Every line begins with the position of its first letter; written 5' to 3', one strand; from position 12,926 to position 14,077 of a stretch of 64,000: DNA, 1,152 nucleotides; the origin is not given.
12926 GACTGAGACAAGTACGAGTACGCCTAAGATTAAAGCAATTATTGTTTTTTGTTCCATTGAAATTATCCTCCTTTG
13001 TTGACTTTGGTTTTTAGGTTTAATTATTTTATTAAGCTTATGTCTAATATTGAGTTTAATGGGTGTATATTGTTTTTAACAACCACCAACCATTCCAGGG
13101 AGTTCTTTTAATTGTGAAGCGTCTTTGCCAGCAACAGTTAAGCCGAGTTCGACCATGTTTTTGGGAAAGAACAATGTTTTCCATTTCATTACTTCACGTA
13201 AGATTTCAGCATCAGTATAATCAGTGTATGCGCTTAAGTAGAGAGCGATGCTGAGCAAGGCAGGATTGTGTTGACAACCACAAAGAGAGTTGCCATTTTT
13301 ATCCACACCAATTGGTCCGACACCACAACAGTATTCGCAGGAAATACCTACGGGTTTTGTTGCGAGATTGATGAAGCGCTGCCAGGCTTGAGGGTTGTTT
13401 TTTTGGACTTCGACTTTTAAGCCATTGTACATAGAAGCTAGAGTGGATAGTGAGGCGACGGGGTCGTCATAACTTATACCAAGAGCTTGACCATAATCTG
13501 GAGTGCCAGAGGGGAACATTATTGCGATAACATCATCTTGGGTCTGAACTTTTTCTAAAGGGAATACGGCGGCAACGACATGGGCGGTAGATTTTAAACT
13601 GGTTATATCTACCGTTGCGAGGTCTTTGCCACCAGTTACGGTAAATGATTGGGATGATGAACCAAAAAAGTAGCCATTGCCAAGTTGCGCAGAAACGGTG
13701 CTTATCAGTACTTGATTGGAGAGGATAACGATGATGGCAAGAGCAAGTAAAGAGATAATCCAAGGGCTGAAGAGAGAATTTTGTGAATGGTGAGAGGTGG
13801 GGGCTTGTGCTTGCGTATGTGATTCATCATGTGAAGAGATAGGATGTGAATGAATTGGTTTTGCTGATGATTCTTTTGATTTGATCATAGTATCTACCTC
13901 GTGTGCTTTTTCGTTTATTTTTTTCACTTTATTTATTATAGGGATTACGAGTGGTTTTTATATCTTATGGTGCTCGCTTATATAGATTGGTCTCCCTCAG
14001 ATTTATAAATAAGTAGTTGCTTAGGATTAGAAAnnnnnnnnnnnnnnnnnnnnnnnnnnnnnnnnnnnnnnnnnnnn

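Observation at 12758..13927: Adjacent membrane-anchored proteins end in an identical C-terminal tail, ELP(K/G)MVGGC; a third mini-protein at 16905-17051 ends in PIGGGCG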

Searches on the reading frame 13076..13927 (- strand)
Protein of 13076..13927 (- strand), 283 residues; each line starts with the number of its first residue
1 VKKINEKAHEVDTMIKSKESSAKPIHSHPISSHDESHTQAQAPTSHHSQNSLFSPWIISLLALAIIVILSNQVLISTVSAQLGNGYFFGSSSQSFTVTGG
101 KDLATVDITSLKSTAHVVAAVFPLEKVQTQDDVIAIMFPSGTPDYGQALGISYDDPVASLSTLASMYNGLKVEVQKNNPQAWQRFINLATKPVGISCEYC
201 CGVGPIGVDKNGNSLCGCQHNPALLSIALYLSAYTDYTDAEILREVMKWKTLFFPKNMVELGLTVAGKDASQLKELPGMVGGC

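Call 3: search_protein_families(library=pfam, proteins=[window:13076-13927:-], max_evalue=0.1)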
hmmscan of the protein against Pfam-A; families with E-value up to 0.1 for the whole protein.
window:13076-13927:- (283 aa): 0 families

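Call 4: search_protein_families(library=ncbifam, proteins=[window:13076-13927:-], max_evalue=0.1)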
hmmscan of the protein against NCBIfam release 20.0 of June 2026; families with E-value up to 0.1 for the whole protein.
window:13076-13927:- (283 aa): 1 family
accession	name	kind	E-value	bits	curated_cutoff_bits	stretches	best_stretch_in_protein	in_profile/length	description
NF009603.0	PRK13055.1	subfamily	0.098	11.6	342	0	117-190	75-141/335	diacylglycerol kinase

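Call 5: find_homologous_proteins(query=window:13076-13927:-)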
Query window:13076-13927:- (283 aa): 768 proteins with E <= 0.001 among 2363 candidates; the best 120 are listed.
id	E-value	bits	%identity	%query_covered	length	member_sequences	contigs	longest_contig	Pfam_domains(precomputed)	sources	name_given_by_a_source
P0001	1.2e-176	604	100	95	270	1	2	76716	-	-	-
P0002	5.1e-130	451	76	90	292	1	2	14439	-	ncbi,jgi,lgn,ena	-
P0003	1.9e-122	426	71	90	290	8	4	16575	-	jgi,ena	-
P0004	1.0e-120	420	73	85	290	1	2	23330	-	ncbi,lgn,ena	-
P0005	1.3e-120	420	70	88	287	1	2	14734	-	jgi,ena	jgi:hypothetical protein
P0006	2.1e-119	416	70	88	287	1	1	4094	-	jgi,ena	-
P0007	3.5e-118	412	66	96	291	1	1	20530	-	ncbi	-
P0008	5.0e-117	408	67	100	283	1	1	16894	-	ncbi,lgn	-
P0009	1.4e-111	390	61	100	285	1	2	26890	-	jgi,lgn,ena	-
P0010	3.0e-109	383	76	67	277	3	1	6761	-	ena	-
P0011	1.5e-106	374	64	90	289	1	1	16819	-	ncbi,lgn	-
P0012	1.6e-106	374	61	96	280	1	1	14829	-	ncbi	-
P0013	2.1e-105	370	67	87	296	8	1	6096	-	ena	-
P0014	1.0e-103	365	65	88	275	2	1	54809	-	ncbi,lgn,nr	ncbi:hypothetical protein HYX14_02450 [Candidatus Woesearchaeota archaeon]|nr:hypothetical protein [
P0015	1.3e-103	364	61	90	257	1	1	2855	-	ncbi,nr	ncbi:hypothetical protein D6745_03085 [Candidatus Woesearchaeota archaeon]|nr:MAG: hypothetical prot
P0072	1.0e-93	332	61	83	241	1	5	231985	-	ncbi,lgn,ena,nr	ncbi:MAG: hypothetical protein ISS25_00075 [Nanoarchaeota archaeon]|nr:hypothetical protein [DPANN g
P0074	2.4e-93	331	57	91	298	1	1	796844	-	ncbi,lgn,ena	-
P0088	3.0e-92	327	58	87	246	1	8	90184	-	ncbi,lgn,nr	ncbi:hypothetical protein HYW21_02615 [Candidatus Woesearchaeota archaeon]|nr:hypothetical protein [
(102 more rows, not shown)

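Call 9: find_encoding_contigs(protein=P0074, flank=10000, max_places=2)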
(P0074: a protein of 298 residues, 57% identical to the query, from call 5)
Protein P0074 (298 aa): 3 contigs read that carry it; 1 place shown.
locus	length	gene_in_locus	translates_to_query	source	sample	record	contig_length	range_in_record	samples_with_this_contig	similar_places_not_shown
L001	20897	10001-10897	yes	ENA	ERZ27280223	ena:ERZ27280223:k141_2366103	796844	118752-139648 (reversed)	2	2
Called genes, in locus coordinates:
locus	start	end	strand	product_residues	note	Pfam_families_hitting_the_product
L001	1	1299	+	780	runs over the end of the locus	-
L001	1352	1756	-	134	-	-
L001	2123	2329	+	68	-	PF01780:Ribosomal_L37ae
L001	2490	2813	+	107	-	PF01920:Prefoldin_2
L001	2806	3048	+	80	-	PF03685:UPF0147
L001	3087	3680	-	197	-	PF00924:MS_channel_2nd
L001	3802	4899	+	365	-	PF00350:Dynamin_N (faint), PF01926:MMR_HSR1, PF02421:FeoB_N, PF16897:MMR_HSR1_Xtn, PF02824:TGS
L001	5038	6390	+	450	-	-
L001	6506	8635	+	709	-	PF13522:GATase_6, PF13537:GATase_7, PF00733:Asn_synthase, PF03054:tRNA_Me_trans (faint), PF24167:DUF7411 (faint), PF00733:Asn_synthase, PF01902:Diphthami_syn_2_N, PF28410:Diphthami_syn_2_C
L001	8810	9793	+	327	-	PF02492:cobW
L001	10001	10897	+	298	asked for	-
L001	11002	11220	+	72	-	-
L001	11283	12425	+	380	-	PF00085:Thioredoxin (faint), PF14595:Thioredoxin_9 (faint), PF13192:Thioredoxin_3 (faint)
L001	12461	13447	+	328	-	PF02683:DsbD_TM, PF13386:DsbD_2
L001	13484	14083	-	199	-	-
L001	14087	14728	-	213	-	PF00174:Oxidored_molyb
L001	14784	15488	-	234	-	-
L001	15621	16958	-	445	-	PF01566:Nramp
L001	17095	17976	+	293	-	PF01944:SpoIIM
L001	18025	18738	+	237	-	-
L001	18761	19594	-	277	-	PF08696:Dna2, PF12705:PDDEXK_1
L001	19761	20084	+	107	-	PF01176:eIF-1a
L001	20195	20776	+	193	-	-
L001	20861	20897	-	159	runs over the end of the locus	PF01252:Peptidase_A8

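Call 10: find_encoding_contigs(protein=P0072, flank=10000, max_places=2)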
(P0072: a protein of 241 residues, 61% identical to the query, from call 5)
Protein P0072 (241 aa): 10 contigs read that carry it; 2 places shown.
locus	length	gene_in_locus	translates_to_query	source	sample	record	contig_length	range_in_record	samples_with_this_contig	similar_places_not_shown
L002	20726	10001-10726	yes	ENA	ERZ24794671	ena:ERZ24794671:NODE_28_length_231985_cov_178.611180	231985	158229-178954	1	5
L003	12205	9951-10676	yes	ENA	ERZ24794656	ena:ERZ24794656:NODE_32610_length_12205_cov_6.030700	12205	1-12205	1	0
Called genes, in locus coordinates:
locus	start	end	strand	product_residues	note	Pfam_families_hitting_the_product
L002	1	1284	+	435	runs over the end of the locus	PF00374:NiFeSe_Hases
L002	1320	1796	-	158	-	-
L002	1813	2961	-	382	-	PF00070:Pyr_redox (faint), PF07992:Pyr_redox_2, PF21706:FCSD_central (weak)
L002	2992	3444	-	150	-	-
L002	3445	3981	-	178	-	-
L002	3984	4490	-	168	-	PF04214:DUF411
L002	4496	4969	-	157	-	-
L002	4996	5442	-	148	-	PF04191:PEMT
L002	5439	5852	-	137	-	-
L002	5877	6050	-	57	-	-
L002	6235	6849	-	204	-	PF01209:Ubie_methyltran, PF13489:Methyltransf_23, PF08003:Methyltransf_9 (weak), PF07021:MetW (weak), PF13847:Methyltransf_31, PF13649:Methyltransf_25, PF08241:Methyltransf_11, PF08242:Methyltransf_12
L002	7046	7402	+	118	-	-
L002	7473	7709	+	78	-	PF09851:SHOCT (weak)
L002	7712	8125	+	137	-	PF24034:DUF7343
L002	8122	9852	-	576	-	PF02743:dCache_1 (weak), PF05763:DUF835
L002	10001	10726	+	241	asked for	-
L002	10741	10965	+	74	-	-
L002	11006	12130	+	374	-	PF00085:Thioredoxin (faint), PF13098:Thioredoxin_2 (faint), PF13192:Thioredoxin_3 (faint)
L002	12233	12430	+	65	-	PF09360:zf-CDGSH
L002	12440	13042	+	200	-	PF01794:Ferric_reduct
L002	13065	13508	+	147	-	PF13473:Cupredoxin_1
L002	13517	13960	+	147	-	-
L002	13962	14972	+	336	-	PF02683:DsbD_TM, PF13386:DsbD_2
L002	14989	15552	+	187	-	PF00578:AhpC-TSA, PF08534:Redoxin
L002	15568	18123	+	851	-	PF03190:Thioredox_DsbH, PF13899:Thioredoxin_7 (faint), PF07470:Glyco_hydro_88 (weak), PF02683:DsbD_TM, PF13386:DsbD_2 (faint)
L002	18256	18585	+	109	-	PF20126:TumE (weak)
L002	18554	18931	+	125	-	PF25212:HVO_A0114, PF01047:MarR (weak)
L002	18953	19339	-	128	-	PF01880:Desulfoferrodox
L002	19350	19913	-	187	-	PF00578:AhpC-TSA, PF08534:Redoxin, PF10417:1-cysPrx_C (weak)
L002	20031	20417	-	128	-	PF01475:FUR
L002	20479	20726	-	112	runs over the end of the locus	PF13610:DDE_Tnp_IS240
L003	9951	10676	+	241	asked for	-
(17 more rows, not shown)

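Call 11: find_encoding_contigs(protein=P0088, flank=10000, max_places=2)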
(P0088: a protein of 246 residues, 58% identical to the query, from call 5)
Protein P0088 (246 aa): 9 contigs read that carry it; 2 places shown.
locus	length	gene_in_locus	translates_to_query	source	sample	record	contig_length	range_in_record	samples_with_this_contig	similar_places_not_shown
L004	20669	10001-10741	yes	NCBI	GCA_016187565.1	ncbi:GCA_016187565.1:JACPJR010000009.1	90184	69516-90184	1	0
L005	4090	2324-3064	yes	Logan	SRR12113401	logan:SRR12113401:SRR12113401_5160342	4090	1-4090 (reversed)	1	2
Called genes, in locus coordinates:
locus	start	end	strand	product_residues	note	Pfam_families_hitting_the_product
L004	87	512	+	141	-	-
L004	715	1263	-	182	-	PF00702:Hydrolase (weak), PF08645:PNK3P, PF13419:HAD_2 (faint), PF13242:Hydrolase_like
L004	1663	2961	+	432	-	PF17963:Big_9 (faint), PF05345:He_PIG (weak)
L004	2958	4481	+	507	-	-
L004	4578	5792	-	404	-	PF00266:Aminotran_5, PF01212:Beta_elim_lyase (weak), PF00155:Aminotran_1_2, PF01041:DegT_DnrJ_EryC1, PF03841:SelA (weak)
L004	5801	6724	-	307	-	PF13462:Thioredoxin_4, PF01323:DSBA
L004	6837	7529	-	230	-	PF13098:Thioredoxin_2, PF13462:Thioredoxin_4, PF01323:DSBA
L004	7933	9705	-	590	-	PF05763:DUF835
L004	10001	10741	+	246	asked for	-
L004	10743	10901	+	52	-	-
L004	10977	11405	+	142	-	-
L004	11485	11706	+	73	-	-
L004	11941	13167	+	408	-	PF00085:Thioredoxin (faint), PF13192:Thioredoxin_3 (faint)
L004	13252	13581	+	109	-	-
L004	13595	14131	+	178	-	PF13473:Cupredoxin_1, PF00116:COX2 (weak)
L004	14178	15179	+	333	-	PF02683:DsbD_TM, PF13386:DsbD_2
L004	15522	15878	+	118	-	-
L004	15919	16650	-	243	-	PF01925:TauE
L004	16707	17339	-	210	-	PF08984:DUF1858, PF01521:Fe-S_biosyn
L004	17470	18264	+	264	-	PF00730:HhH-GPD, PF00633:HHH (weak)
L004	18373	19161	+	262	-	-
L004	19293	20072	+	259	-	PF00106:adh_short, PF08659:KR, PF23441:SDR (weak), PF13561:adh_short_C2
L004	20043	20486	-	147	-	-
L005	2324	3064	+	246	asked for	-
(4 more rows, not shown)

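Call 16: search_solved_structures(query=A1, max_evalue=10, show_alignments=2)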
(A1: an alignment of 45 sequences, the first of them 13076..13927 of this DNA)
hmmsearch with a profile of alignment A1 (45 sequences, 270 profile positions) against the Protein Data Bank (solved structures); distinct sequences matched with E-value up to 10: 0.

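Call 23: predict_structure(alignment_id=A1)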
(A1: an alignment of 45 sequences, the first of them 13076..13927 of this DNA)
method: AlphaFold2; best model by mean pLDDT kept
length: 283 residues; sequences in the alignment: 45
mean_pLDDT: 79.7   pTM: 0.66
mean pLDDT of the five models: 79.7, 78.8, 77.4, 77.0, 74.7
residues with pLDDT >= 90: 161; 70-90: 37; 50-70: 32; < 50: 53
segments of 3 or more residues with pLDDT < 50: 1-3, 7-9, 16-23, 32-39, 43-47, 83-98, 280-283
pLDDT, mean of each block of 10 residues (from residue 1): 49 50 49 46 49 85 95 77 47 45 91 92 93 95 97 97 98 98 98 85 85 92 97 98 97 93 85 62 38
secondary structure, 60 per line:
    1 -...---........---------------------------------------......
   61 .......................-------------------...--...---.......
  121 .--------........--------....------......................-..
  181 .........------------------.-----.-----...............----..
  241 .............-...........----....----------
elements in order: H8-15 H55-83 H114-121 H130-137 H146-149 H156-177 H179-189 H220-234 H239-253 H255-265 H270-273

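Call 26: fold_search(model_id=the predicted structure, library=pdb)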
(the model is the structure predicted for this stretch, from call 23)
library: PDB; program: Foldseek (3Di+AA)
matches with E <= 10: 19; with E <= 0.001: 0
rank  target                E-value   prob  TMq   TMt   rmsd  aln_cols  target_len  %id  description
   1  5f4z_A                3.2e+00  0.02  0.09  0.07  14.5       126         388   17  The crystal structure of an epoxide hydrolase from Streptomyces carzinostaticus subsp. neocarzinostaticus (released 2016-02-17)
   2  5f4z_B                4.6e+00  0.02  0.09  0.07  14.5       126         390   17  The crystal structure of an epoxide hydrolase from Streptomyces carzinostaticus subsp. neocarzinostaticus (released 2016-02-17)
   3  6vrz                  5.4e+00  0.02  0.14  0.11  16.7       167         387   11  protein A (released 2020-06-03)
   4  3wfr_F                5.9e+00  0.03  0.13  0.09  14.2       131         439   17  tRNA processing enzyme complex 2 (released 2014-01-01)
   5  3wfp_A                6.2e+00  0.04  0.13  0.08  14.1       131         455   17  tRNA processing enzyme (apo form 2) (released 2014-01-01)
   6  3wfp_B                6.2e+00  0.02  0.13  0.09  14.4       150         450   15  tRNA processing enzyme (apo form 2) (released 2014-01-01)
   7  3wfp_E                7.7e+00  0.02  0.13  0.09  14.3       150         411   15  tRNA processing enzyme (apo form 2) (released 2014-01-01)
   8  3wfp_C                7.7e+00  0.02  0.13  0.09  14.3       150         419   15  tRNA processing enzyme (apo form 2) (released 2014-01-01)
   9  5mrw_A                7.7e+00  0.01  0.11  0.07  16.4       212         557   12  Structure of the KdpFABC complex (released 2017-06-21)
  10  3wfo_A                8.1e+00  0.03  0.13  0.09  14.0       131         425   16  tRNA processing enzyme (apo form 1) (released 2014-01-01)
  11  3wfo_B                8.1e+00  0.03  0.13  0.09  14.3       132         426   17  tRNA processing enzyme (apo form 1) (released 2014-01-01)
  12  3wfr_E                8.1e+00  0.03  0.13  0.09  14.1       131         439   16  tRNA processing enzyme complex 2 (released 2014-01-01)
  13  3wfo_C                8.5e+00  0.02  0.12  0.08  13.5       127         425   16  tRNA processing enzyme (apo form 1) (released 2014-01-01)
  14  9ga2_B                9.0e+00  0.02  0.13  0.06  11.4       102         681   15  MtUvrA2 dimer empty (released 2025-04-23)
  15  1jfz_B                9.0e+00  0.01  0.11  0.18  14.0       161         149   13  Crystal Structure of MN(II)-Complex of RNAse III Endonuclease Domain from Aquifex Aeolicus at 2.10 Angstrom Resolution (released 2001-12-19)
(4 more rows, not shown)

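Call 27: find_related_loci(query=A1, collection=genome_contigs, flank=10000)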
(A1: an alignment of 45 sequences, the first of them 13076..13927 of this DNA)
Query A1 (283 aa) in genome_contigs; peptide patterns used: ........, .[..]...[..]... (x = any residue, [..] = any of these).
187 stretches matched a pattern; 178 encode a relative of the query (tblastn E <= 1e-3); the best 80 are kept; 80 distinct loci.
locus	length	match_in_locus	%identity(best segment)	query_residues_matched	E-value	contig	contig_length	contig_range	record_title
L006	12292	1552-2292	73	43-283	3e-122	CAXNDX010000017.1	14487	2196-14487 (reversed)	MAG: Candidatus Woesearchaeota archaeon isolate MaH-09apr19-256 genome assembly, contig: MaH-09apr19-C10348, whole genom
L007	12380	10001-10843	60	10-283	6e-111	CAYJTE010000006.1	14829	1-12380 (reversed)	MAG TPA_asm: uncultured Methanosarcinales archaeon isolate ERP125453_co1_342 genome assembly, contig: NODE_4221_length_1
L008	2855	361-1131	61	30-283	5e-114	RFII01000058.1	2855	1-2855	MAG: Candidatus Woesearchaeota archaeon isolate J072 k99_1058987, whole genome shotgun sequence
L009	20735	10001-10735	65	34-283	3e-110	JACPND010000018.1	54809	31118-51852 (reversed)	MAG: Candidatus Woesearchaeota archaeon isolate NC_groundwater_566_Ag_S-0.1um_44_11 S35_SO-1_scaffold_239959, whole geno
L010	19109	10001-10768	58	26-283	3e-103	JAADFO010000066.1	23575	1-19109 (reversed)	MAG: Nanobdellati archaeon isolate M_MaxBin.034 contig-127_6868, whole genome shotgun sequence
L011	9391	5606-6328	61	46-283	3e-102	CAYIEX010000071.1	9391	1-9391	MAG TPA_asm: uncultured Methanosarcinales archaeon isolate ERP119705_co19_971 genome assembly, contig: NODE_8146_length_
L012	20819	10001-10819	57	26-283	8e-101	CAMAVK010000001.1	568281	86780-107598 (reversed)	MAG: Candidatus Woesearchaeota archaeon isolate MaH-04nov19-52 genome assembly, contig: MaH-04nov19-C3, whole genome sho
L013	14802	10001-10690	62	51-283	2e-99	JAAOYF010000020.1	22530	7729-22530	Candidatus Woesearchaeota archaeon isolate DPANNHV_H2.bin.75 k83_590473, whole genome shotgun sequence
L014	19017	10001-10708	61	47-283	1e-99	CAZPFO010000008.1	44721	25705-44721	MAG TPA_asm: uncultured Methanosarcinales archaeon isolate binchicken_co121_309 genome assembly, contig: NODE_309_length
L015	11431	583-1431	67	1-283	9e-125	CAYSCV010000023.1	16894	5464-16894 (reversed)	MAG TPA_asm: uncultured Methanosarcinales archaeon isolate ERP125453_co2_216 genome assembly, contig: NODE_1190_length_1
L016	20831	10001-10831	55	2-283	8e-99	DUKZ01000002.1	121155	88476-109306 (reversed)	MAG TPA_asm: Candidatus Woesearchaeota archaeon isolate UBA9989 contig_1806, whole genome shotgun sequence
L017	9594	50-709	62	57-283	2e-98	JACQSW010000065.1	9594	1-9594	MAG: Candidatus Woesearchaeota archaeon isolate NC_groundwater_1395_Ag_S-0.2um_39_41 S_p2_S4_coassembly_k141_1804444, wh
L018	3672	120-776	63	57-283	7e-99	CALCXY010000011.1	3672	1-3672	MAG TPA_asm: Candidatus Woesearchaeota archaeon isolate ERR599062_bin.4_CONCOCT_v1.1_MAG genome assembly, contig: ERZ841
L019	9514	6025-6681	63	57-283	8e-98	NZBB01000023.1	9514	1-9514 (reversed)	MAG: Candidatus Woesearchaeota archaeon isolate ARS1441 MHASMcontig_596257, whole genome shotgun sequence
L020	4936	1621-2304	60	48-283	7e-97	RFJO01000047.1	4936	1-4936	MAG: Candidatus Woesearchaeota archaeon isolate J104 k99_736604, whole genome shotgun sequence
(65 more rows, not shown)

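Call 30: search_protein_families(library=pfam, alignment_id=A1, max_evalue=10)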
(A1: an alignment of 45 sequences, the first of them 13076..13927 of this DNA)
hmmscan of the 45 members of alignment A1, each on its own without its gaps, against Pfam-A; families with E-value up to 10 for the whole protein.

A. member 1, window:13076-13927:- (283 aa): 0 families

B. families by the number of members that match (of 45 scanned): 24 families
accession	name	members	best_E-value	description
PF21612.3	YchJ_N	5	0.015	YchJ family protein, N-terminal zinc binding domain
PF15255.11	CAP-ZIP_m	3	0.019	WASH complex subunit CAP-Z interacting, central region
PF22852.1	SoxE_N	3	0.043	Sulfocyanin, N-terminal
PF22251.1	PFF1_TM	2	0.061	Vacuolar membrane protease, transmembrane domain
PF16782.11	SIL1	1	0.021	Nucleotide exchange factor SIL1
PF00584.25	SecE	1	0.027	SecE/Sec61-gamma subunits of protein translocation complex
PF01737.22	Ycf9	1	0.029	YCF9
PF20185.3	DUF6548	1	0.029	Family of unknown function (DUF6548)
PF02238.20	COX7a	1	0.032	Cytochrome c oxidase subunit VII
PF01387.22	Synuclein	1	0.066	Synuclein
PF12722.12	Hid1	1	0.084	High-temperature-induced dauer-formation protein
PF16982.10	Flp1_like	1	0.086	Putative Flagellin, Flp1-like, domain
PF03954.19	Lectin_N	1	0.089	Hepatic lectin, N-terminal domain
PF10920.14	DUF2705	1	0.13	Protein of unknown function (DUF2705)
PF05795.16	Plasmodium_Vir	1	0.14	Plasmodium vivax Vir protein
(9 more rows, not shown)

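Call 39: search_protein_representatives(alignment_id=A1)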
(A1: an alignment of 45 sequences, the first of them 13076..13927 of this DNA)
Query: 45 sequences, 270 profile positions. Proteins with E-value up to 0.001 (for the whole library): 281; up to 1e-10: 229; up to 1e-30: 58. The best 150 are listed.
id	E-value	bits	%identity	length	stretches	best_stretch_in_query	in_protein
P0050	8.7e-131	451.8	-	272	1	4-270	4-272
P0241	1.9e-118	411.3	-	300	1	8-270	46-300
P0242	2.8e-101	355.0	-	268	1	16-270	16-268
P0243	1.1e-85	303.8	-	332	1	24-270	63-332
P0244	1.8e-84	299.8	-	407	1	48-270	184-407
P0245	2.5e-81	289.5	-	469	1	43-270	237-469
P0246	8.0e-81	287.9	-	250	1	39-270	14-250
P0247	2.3e-79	283.1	-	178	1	93-270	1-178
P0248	2.6e-79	283.0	-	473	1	33-270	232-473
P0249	7.6e-79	281.4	-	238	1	82-270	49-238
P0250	2.5e-76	273.2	-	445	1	56-270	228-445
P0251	2.3e-75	270.0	-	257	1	98-270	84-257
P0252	4.1e-74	265.9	-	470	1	74-270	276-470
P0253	9.3e-73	261.5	-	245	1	45-270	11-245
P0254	3.0e-68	246.7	-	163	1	37-199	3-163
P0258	1.6e-60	221.3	-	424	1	83-270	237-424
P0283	3.1e-34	135.2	-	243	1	30-270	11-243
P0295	1.5e-31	126.4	-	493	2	107-250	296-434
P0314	2.0e-27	112.8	-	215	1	115-270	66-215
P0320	1.4e-26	110.0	-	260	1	44-259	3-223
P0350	1.4e-23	100.2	-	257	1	122-270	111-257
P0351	1.4e-23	100.2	-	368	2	116-270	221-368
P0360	8.2e-23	97.7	-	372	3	19-266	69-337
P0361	1.3e-22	97.0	-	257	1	27-270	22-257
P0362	2.3e-22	96.2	-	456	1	122-270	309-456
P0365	4.4e-22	95.3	-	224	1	122-251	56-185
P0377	5.8e-21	91.6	-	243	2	116-247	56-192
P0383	2.2e-20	89.7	-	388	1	47-263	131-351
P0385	3.9e-20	88.9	-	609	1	105-251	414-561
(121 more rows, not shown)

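Call 41: search_protein_families(library=pfam, proteins=[P0244, P0245, P0250, P0258, P0295, P0351, P0362, P0383, P0385, P0360], max_evalue=0.01)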
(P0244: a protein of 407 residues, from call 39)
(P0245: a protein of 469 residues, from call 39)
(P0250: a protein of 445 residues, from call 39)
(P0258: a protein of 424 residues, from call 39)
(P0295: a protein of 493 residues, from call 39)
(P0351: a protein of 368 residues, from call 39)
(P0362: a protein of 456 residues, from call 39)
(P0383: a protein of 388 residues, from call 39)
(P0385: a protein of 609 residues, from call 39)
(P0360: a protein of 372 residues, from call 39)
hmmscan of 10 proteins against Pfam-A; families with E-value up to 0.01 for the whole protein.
P0244 (407 aa): 0 families

P0245 (469 aa): 0 families

P0250 (445 aa): 1 family
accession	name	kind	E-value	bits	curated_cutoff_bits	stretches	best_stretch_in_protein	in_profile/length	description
PF04100.18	Vps53_N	-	0.007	15.9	26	1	250-362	177-284/372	Vps53, N-terminal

P0258 (424 aa): 0 families

P0295 (493 aa): 0 families

P0351 (368 aa): 0 families

P0362 (456 aa): 3 families
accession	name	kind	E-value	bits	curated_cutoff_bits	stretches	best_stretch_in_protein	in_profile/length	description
PF00254.34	FKBP_C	-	3.6e-12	46.9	21.1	1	58-126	5-78/94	FKBP-type peptidyl-prolyl cis-trans isomerase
PF12985.13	DUF3869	-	0.0031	18.1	24.5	1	224-275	18-73/85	Domain of unknown function (DUF3869)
PF02699.20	YajC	-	0.007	16.7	28.2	0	212-255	31-71/78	Preprotein translocase subunit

P0383 (388 aa): 0 families

P0385 (609 aa): 1 family
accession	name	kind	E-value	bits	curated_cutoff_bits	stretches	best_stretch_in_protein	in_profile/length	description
PF16743.10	PliI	-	0.0009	19.4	27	1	124-160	56-92/123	Periplasmic lysozyme inhibitor of I-type lysozyme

P0360 (372 aa): 0 families

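Call 66: find_encoding_contigs(protein=P0283, flank=4000, max_places=1)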
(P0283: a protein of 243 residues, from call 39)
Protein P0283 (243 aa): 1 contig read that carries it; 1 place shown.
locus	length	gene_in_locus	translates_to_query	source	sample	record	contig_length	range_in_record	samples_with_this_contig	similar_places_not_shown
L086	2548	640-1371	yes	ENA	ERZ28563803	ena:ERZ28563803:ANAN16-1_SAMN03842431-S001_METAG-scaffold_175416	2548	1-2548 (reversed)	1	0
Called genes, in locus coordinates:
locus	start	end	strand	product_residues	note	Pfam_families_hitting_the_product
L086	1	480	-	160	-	?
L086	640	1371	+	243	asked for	-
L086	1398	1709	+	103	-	-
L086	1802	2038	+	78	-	-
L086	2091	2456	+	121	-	PF03965:Penicillinase_R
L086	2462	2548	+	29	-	?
